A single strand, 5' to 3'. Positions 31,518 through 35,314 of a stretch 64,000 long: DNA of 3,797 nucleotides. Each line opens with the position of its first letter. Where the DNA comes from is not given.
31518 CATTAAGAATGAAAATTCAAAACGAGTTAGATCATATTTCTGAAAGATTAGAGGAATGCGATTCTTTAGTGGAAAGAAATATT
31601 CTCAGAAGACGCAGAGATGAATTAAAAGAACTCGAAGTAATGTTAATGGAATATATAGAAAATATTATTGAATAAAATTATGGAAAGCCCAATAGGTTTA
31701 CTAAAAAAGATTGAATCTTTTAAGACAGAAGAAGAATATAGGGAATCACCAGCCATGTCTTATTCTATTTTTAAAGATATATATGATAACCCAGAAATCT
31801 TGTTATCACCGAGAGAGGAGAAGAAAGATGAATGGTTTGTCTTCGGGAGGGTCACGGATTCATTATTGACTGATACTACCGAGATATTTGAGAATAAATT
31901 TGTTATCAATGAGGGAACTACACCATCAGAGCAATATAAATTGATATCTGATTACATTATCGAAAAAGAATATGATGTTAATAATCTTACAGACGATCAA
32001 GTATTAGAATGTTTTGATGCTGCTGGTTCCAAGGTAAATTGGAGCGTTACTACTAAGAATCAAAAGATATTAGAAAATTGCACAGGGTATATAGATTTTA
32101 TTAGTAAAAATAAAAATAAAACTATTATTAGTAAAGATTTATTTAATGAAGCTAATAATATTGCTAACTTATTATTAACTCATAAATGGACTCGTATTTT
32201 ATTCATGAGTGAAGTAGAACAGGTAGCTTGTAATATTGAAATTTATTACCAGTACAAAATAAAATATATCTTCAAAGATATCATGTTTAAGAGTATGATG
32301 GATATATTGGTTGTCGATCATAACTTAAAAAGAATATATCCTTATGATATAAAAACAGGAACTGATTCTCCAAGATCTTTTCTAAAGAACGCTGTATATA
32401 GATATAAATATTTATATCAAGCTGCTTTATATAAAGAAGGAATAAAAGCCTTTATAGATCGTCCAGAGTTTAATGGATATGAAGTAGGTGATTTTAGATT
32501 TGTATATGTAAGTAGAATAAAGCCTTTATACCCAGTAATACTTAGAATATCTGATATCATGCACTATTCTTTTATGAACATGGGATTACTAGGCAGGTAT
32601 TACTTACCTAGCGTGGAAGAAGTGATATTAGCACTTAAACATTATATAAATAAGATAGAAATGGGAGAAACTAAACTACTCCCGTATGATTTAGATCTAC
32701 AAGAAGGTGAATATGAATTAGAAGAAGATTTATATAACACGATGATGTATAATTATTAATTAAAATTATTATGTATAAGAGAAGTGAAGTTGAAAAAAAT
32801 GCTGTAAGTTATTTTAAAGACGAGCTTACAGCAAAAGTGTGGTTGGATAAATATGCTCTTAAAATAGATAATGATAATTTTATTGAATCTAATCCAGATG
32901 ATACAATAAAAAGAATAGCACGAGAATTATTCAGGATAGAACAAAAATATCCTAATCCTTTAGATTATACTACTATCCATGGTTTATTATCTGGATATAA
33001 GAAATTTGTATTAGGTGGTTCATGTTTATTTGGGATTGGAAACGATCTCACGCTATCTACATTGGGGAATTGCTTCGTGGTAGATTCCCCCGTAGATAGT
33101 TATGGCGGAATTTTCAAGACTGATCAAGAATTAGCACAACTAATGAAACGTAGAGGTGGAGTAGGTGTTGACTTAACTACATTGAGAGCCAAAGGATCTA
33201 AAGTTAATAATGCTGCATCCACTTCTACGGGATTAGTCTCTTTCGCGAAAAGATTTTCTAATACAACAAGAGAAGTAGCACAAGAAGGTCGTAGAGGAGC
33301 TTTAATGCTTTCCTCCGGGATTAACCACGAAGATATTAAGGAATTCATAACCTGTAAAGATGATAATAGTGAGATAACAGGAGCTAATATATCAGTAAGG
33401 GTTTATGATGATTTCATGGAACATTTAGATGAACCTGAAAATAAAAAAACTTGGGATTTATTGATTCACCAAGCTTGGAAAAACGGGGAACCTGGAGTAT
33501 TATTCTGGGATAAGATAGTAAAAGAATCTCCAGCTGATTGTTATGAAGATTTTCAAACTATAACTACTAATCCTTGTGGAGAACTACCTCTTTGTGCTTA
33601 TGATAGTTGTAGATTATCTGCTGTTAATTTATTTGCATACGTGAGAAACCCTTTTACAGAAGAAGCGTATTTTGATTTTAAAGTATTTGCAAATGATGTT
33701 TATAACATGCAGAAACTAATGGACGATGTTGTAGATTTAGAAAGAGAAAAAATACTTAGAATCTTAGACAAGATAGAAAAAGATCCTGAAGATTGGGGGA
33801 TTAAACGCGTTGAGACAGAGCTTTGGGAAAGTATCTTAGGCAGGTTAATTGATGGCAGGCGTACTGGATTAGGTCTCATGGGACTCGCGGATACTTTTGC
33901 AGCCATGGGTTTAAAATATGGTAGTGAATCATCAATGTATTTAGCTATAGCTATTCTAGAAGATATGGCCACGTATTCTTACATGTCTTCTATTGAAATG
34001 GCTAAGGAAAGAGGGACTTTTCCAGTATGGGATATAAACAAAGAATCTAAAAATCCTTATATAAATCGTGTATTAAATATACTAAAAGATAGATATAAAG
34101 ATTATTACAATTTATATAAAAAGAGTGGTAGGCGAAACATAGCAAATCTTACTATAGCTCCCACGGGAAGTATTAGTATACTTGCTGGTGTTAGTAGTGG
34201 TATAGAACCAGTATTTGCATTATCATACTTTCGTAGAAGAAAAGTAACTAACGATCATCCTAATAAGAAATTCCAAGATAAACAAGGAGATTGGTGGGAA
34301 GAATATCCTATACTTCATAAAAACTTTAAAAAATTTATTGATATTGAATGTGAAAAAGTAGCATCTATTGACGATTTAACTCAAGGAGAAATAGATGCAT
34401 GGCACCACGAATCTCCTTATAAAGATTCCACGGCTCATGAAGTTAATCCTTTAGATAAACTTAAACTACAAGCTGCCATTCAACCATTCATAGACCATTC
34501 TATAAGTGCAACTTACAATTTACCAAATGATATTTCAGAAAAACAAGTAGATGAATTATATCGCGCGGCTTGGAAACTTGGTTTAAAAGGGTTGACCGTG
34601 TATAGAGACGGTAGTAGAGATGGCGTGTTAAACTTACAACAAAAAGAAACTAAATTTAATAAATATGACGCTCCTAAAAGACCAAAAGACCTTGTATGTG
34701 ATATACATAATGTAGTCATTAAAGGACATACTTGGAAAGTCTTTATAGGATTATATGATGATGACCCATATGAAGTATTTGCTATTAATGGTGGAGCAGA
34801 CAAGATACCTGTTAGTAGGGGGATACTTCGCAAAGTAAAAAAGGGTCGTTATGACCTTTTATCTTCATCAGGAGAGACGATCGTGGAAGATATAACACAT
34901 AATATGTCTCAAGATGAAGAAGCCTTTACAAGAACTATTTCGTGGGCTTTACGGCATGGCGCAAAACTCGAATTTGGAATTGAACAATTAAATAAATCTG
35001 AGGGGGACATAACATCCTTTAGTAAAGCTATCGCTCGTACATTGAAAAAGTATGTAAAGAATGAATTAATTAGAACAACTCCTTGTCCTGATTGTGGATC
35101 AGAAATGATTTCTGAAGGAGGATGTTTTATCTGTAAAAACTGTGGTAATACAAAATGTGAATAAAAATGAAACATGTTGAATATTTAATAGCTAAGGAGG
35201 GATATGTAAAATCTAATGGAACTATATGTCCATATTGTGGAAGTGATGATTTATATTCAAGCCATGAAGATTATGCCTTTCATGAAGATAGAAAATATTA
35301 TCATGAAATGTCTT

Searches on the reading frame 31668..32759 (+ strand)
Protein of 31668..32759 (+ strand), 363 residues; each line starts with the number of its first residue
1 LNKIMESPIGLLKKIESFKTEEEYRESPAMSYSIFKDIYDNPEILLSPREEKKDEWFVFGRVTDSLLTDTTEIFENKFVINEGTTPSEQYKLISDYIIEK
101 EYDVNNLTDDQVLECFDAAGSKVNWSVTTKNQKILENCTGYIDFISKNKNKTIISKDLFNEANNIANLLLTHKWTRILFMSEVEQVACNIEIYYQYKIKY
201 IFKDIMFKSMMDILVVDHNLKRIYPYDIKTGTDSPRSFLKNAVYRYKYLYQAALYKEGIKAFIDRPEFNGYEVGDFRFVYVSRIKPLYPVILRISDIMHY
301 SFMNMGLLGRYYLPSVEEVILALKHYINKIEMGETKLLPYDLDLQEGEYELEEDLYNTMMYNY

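Call 31: search_protein_families(library=phrogs, proteins=[window:31668-32759:+], max_evalue=0.00001)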
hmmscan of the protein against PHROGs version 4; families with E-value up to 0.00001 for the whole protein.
window:31668-32759:+ (363 aa): 1 family
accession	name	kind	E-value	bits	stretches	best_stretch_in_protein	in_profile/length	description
phrog_412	-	DNA, RNA and nucleotide metabolism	1.9e-20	74.5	1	20-291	145-358/440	exonuclease VIII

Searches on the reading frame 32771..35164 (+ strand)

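Call 31: search_protein_families(library=phrogs, proteins=[window:32771-35164:+], max_evalue=0.00001)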
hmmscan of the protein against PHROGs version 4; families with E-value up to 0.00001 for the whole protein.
window:32771-35164:+ (797 aa): 5 families
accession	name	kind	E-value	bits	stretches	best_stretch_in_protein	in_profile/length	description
phrog_84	-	DNA, RNA and nucleotide metabolism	7.7e-103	346.3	1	21-796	203-973/975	ribonucleoside-diphosphate reductase large subunit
phrog_3844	-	moron, auxiliary metabolic gene and host takeover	8.8e-28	98.4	1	363-608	212-427/451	NrdA-like aerobic NDP reductase large subunit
phrog_367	-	DNA, RNA and nucleotide metabolism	5.8e-26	91.9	1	170-613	278-651/701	ribonucleotide reductase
phrog_3987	-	DNA, RNA and nucleotide metabolism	7.4e-21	75.3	1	25-224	150-349/467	ribonucleotide reductase large subunit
phrog_6132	-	DNA, RNA and nucleotide metabolism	1.1e-08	35.7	1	109-216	225-329/530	ribonucleotide reductase large subunit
